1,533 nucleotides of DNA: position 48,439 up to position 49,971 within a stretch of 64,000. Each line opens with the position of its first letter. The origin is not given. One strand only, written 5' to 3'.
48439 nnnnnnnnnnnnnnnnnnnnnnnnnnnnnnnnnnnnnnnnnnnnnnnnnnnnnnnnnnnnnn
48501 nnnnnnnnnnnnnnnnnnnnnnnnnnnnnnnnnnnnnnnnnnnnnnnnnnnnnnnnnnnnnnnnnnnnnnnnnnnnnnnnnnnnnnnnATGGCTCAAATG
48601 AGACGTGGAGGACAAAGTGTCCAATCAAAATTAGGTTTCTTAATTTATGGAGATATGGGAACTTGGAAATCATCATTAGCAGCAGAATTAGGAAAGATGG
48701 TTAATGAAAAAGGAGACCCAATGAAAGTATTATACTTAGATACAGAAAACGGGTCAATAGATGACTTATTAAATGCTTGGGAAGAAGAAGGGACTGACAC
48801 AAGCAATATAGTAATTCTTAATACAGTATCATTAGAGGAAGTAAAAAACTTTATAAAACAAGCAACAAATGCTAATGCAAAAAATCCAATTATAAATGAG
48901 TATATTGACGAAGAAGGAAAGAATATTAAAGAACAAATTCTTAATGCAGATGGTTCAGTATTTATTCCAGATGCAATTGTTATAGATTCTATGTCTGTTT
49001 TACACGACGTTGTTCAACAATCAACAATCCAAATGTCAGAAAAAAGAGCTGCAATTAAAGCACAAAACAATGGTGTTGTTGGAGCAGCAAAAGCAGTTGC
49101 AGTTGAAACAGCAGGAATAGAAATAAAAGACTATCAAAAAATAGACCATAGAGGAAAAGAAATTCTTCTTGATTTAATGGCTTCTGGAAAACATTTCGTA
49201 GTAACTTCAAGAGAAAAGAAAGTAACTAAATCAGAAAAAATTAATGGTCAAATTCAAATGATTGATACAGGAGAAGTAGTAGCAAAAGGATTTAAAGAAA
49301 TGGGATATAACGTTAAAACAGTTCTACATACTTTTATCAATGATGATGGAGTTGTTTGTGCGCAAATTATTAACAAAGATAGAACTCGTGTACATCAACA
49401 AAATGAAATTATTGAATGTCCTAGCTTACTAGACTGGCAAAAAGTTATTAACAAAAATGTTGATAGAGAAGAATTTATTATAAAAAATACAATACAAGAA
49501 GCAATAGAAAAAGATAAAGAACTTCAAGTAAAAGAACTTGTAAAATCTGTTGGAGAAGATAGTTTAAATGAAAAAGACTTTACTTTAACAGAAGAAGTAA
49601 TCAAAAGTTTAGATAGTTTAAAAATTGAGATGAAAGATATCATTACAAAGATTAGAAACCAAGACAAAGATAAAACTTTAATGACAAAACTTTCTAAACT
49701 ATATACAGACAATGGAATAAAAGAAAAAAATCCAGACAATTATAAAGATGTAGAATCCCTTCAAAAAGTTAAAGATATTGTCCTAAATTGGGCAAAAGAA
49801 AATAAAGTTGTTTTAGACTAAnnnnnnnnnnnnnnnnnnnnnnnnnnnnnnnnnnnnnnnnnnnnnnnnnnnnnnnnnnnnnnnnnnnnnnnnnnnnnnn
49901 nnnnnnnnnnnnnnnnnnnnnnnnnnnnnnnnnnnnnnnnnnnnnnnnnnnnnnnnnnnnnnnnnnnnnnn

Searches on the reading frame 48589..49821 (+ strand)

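Call 11: search_protein_families(library=pfam, proteins=[window:48589-49821:+], max_evalue=0.001)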
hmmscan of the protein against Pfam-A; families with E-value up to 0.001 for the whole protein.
window:48589-49821:+ (410 aa): 1 family
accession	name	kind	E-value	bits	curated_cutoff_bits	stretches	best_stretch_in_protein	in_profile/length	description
PF13479.12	AAA_24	-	3.6e-06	27.4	27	1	15-250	3-170/195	AAA domain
